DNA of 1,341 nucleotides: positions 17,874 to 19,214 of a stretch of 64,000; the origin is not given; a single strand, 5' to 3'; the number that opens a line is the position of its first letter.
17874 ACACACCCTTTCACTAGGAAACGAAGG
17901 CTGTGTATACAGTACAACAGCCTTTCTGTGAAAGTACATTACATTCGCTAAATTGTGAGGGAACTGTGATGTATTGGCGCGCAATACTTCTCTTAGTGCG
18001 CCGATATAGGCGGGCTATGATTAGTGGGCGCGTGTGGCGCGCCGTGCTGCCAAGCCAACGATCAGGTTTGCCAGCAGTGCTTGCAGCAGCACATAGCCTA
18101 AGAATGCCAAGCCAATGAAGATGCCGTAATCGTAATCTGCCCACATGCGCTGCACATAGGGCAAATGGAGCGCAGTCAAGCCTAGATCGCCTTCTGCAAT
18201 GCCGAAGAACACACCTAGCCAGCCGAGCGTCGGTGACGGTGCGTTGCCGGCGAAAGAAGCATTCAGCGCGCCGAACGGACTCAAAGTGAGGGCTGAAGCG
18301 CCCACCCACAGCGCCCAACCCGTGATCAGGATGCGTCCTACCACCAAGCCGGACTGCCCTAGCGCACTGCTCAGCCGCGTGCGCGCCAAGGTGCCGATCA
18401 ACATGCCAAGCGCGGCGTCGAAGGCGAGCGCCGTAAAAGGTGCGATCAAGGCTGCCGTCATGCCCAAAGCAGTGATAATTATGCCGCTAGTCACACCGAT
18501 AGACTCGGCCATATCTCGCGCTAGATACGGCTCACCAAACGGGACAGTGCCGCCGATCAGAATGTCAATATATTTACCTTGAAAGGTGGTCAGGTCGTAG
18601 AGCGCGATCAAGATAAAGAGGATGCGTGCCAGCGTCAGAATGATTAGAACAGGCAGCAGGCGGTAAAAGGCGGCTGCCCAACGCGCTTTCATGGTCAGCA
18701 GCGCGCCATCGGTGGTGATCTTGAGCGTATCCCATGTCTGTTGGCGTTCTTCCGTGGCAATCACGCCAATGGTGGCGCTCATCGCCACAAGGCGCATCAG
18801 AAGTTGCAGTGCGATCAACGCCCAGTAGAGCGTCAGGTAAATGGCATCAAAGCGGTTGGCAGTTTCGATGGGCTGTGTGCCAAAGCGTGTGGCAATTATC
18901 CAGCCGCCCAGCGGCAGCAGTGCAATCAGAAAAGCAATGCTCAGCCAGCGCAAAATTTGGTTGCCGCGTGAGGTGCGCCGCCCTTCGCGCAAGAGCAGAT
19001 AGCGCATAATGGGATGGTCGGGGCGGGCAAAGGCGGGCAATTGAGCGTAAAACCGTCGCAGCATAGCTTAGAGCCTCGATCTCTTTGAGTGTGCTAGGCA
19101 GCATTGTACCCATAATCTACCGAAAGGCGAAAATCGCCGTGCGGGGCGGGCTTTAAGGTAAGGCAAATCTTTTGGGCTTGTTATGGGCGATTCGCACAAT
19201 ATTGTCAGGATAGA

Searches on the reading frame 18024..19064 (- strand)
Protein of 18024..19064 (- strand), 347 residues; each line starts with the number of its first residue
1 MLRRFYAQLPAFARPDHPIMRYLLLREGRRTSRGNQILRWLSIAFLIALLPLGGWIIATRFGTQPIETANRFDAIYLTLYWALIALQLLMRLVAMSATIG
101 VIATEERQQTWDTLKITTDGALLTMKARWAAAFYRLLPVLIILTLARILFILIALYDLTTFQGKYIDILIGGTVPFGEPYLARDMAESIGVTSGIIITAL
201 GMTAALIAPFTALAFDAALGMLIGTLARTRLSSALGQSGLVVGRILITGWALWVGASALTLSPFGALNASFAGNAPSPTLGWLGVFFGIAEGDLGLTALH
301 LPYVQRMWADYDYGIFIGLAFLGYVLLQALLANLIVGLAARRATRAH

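Call 4: search_protein_families(library=pfam, proteins=[window:18024-19064:-], max_evalue=1)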
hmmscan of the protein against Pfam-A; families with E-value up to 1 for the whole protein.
window:18024-19064:- (347 aa): 0 families

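Call 5: search_protein_families(library=ncbifam, proteins=[window:18024-19064:-], max_evalue=1)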
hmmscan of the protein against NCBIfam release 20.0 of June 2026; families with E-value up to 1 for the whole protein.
window:18024-19064:- (347 aa): 0 families

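Call 28: find_homologous_proteins(query=window:18024-19064:-, max_evalue=0.001)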
Query window:18024-19064:- (347 aa): 46 proteins with E <= 0.001 among 8000 candidates.
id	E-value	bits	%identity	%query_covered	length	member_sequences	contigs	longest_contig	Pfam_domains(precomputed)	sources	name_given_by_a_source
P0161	2.0e-202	690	92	100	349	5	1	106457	-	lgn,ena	-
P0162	1.0e-176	605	79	99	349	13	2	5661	-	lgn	-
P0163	3.6e-176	604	80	97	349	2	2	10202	-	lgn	-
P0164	7.5e-174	596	79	97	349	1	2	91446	-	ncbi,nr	ncbi:MAG: hypothetical protein RML95_02235 [Anaerolineae bacterium]|nr:hypothetical protein [Anaerol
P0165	3.9e-173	594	80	96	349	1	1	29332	-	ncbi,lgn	ncbi:MAG: hypothetical protein SNJ58_11010 [Aggregatilineales bacterium]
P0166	4.2e-173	594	78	97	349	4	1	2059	-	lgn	-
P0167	5.9e-171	587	77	97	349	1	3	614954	-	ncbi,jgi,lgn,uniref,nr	ncbi:MAG: hypothetical protein CUN49_09895 [Candidatus Thermofonsia Clade 1 bacterium]|jgi:hypotheti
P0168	7.2e-161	553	73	100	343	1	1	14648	-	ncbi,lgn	-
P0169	3.9e-150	518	70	97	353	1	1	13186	-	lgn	-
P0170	3.2e-138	479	67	97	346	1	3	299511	-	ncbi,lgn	ncbi:MAG: hypothetical protein OHK0023_17560 [Anaerolineae bacterium]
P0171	1.0e-132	461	62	100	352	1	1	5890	-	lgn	-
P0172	1.3e-121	424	60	100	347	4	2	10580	-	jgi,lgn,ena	jgi:hypothetical protein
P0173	1.5e-121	424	59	100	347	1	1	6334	-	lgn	-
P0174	6.0e-121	422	58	97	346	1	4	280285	-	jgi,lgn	-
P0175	5.8e-118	412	56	100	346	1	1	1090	-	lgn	-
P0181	7.6e-108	379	52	100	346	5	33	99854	-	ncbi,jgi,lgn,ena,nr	ncbi:MAG: hypothetical protein IAE83_03670 [Anaerolinea sp.]|nr:hypothetical protein [Anaerolinea sp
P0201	1.1e-81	293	44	100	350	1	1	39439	-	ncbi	-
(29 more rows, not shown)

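Call 31: find_encoding_contigs(protein=P0167, flank=6000, max_places=2)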
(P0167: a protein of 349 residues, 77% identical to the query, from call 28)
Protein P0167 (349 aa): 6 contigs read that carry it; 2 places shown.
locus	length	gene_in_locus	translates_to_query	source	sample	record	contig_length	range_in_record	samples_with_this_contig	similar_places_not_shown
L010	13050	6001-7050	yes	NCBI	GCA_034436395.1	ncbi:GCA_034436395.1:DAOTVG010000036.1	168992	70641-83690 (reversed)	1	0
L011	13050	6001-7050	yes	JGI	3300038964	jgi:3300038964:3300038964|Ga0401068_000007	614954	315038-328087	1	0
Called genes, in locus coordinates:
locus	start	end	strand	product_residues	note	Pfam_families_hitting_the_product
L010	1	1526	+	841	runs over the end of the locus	PF16586:DUF5060 (weak)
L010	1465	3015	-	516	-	PF26314:MptA_B_family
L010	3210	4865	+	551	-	PF01590:GAF, PF13185:GAF_2, PF00989:PAS, PF13188:PAS_8 (faint), PF00512:HisKA, PF02518:HATPase_c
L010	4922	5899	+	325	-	-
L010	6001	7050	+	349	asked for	-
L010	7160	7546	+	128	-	-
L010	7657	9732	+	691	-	PF01297:ZnuA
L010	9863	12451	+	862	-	PF00520:Ion_trans, PF01590:GAF, PF13185:GAF_2, PF13492:GAF_3, PF01590:GAF, PF13185:GAF_2, PF13492:GAF_3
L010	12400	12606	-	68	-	-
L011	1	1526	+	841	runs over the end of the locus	PF16586:DUF5060 (weak)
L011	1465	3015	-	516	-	PF26314:MptA_B_family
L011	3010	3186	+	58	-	-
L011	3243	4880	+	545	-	PF13185:GAF_2, PF01590:GAF, PF00989:PAS, PF13188:PAS_8 (faint), PF00512:HisKA, PF02518:HATPase_c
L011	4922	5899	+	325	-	-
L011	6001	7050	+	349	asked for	-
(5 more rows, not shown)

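Call 32: find_encoding_contigs(protein=P0181, flank=6000, max_places=2)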
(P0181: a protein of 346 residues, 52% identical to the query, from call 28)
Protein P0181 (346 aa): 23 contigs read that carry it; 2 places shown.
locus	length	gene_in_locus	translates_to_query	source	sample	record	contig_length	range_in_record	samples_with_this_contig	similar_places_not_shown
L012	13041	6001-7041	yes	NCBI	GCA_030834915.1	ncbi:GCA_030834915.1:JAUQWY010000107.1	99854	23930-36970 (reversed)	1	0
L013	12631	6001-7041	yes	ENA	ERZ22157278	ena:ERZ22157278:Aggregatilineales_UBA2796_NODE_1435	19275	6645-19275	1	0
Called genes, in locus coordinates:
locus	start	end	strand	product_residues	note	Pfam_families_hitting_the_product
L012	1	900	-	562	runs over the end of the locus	PF01590:GAF, PF13185:GAF_2, PF01590:GAF, PF13185:GAF_2, PF13492:GAF_3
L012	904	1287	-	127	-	PF00072:Response_reg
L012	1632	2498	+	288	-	PF00165:HTH_AraC, PF12833:HTH_18, PF00165:HTH_AraC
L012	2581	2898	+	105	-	PF22278:DUF6958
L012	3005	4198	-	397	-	PF07143:AttH, PF17186:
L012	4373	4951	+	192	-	PF00440:TetR_N, PF17932:TetR_C_24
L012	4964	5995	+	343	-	PF08240:ADH_N, PF00107:ADH_zinc_N, PF13602:ADH_zinc_N_2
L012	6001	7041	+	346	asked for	-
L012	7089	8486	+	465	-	PF13379:NMT1_2 (weak), PF09084:NMT1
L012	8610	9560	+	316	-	PF01571:GCV_T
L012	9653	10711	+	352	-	-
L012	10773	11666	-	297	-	PF01180:DHO_dh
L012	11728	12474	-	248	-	PF10418:DHODB_Fe-S_bind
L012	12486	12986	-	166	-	PF13302:Acetyltransf_3, PF13420:Acetyltransf_4, PF00583:Acetyltransf_1, PF13673:Acetyltransf_10 (weak), PF13508:Acetyltransf_7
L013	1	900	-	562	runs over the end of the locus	PF01590:GAF, PF13185:GAF_2, PF01590:GAF, PF13185:GAF_2, PF13492:GAF_3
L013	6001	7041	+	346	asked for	-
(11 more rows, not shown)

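Call 33: find_encoding_contigs(protein=P0201, flank=6000, max_places=2)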
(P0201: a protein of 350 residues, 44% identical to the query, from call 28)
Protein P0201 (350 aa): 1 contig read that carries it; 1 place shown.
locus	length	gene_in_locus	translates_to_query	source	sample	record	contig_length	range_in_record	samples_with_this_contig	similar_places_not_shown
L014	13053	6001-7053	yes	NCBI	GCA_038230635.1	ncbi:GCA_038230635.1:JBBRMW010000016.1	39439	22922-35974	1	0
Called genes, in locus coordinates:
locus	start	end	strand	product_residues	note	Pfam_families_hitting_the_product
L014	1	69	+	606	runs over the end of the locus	PF02776:TPP_enzyme_N, PF16582:TPP_enzyme_M_2, PF02775:TPP_enzyme_C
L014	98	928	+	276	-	PF00378:ECH_1, PF16113:ECH_2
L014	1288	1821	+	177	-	-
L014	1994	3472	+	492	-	PF00501:AMP-binding, PF13193:AMP-binding_C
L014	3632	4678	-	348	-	PF02558:ApbA, PF08546:ApbA_C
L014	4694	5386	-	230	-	PF00230:MIP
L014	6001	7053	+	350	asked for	-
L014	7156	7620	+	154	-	-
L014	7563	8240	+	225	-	-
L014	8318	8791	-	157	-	PF00293:NUDIX, PF22327:Nudt16-like (weak)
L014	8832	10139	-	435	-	PF13701:DDE_Tnp_1_4, PF01609:DDE_Tnp_1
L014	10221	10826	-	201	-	PF19671:DUF6174 (weak)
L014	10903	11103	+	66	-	-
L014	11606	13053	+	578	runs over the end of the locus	PF03717:PBP_dimer, PF00905:Transpeptidase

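Call 42: predict_structure(alignment_id=A5)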
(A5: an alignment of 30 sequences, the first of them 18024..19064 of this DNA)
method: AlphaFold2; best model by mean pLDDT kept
length: 347 residues; sequences in the alignment: 30
mean_pLDDT: 82.4   pTM: 0.81
mean pLDDT of the five models: 82.4, 79.2, 79.2, 77.9, 73.9
residues with pLDDT >= 90: 81; 70-90: 232; 50-70: 31; < 50: 3
segments of 3 or more residues with pLDDT < 50: 273-275
pLDDT, mean of each block of 10 residues (from residue 1): 80 86 79 79 81 78 70 86 90 88 80 80 88 90 93 87 72 73 73 88 94 93 81 79 88 76 60 61 87 89 83 87 95 92 75
secondary structure, 60 per line:
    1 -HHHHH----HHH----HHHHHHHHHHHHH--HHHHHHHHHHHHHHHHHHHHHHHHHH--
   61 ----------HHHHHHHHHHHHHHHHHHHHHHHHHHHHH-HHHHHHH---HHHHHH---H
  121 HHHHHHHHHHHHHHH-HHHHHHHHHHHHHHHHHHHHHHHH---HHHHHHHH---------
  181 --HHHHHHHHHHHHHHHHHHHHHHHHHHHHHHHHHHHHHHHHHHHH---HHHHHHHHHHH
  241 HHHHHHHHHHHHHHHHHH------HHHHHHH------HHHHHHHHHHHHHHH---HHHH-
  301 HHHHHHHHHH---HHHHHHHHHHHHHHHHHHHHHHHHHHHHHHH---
elements in order: H2-6 H18-30 H33-58 H71-99 H101-107 H111-116 H120-135 H137-160 H164-171 H183-226 H230-258 H265-271 H278-292 H296-299 H301-310 H314-344
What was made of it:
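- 18021..19064 (-): Conserved upstream partner: 347-aa type V (ABC-2) ABC-exporter permease-like membrane protein with no Pfam match. AF2 pLDDT 82.4 (call 42).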

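Call 44: search_protein_families(library=pfam, alignment_id=A5, max_evalue=0.1)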
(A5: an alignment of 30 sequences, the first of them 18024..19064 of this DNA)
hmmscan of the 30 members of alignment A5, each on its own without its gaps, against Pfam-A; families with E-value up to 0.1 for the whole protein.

A. member 1, window:18024-19064:- (347 aa): 0 families

B. families by the number of members that match (of 30 scanned): 2 families
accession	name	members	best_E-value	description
PF24335.1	DUF7503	1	0.022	Family of unknown function (DUF7503)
PF11157.13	DUF2937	1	0.03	Protein of unknown function (DUF2937)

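Call 61: find_encoding_contigs(protein=P0170, flank=6000, max_places=2)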
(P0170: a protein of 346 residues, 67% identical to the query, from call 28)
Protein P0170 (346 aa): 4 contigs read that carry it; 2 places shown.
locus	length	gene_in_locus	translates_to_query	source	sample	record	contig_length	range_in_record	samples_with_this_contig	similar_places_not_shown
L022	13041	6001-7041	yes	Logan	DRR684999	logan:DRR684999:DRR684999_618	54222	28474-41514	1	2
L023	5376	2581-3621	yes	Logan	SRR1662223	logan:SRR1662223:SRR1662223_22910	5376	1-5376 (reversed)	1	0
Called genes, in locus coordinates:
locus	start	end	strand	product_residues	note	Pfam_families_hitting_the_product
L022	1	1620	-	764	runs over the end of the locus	PF01326:PPDK_N, PF27448:Rph_4th, PF00391:PEP-utilizers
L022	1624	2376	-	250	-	PF00561:Abhydrolase_1, PF00975:Thioesterase (weak), PF12146:Hydrolase_4 (weak), PF12697:Abhydrolase_6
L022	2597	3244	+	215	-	PF01613:Flavin_Reduct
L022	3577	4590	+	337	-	PF02469:Fasciclin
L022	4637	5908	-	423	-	PF01943:Polysacc_synt, PF13440:Polysacc_synt_3 (weak)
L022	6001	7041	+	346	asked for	-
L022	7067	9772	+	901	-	PF00929:RNase_T, PF16473:Rv2179c-like (weak), PF13307:Helicase_C_2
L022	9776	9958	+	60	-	-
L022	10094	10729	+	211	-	-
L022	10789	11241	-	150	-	PF00334:NDK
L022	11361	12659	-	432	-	PF02056:Glyco_hydro_4, PF11975:Glyco_hydro_4C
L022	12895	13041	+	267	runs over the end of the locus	PF00290:Trp_syntA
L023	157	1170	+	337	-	PF02469:Fasciclin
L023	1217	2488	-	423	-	PF01943:Polysacc_synt, PF13440:Polysacc_synt_3 (weak)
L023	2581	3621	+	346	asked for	-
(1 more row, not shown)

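Call 78: search_protein_families(library=padloc, proteins=[window:18024-19064:-], max_evalue=0.01)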
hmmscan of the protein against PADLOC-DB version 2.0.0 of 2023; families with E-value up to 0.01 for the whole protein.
window:18024-19064:- (347 aa): 0 families
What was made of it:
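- Tried and rejected: Pfam, NCBIfam and PADLOC scans of the three proteins and the permease gave nothing (calls 4, 5, 44, 78).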
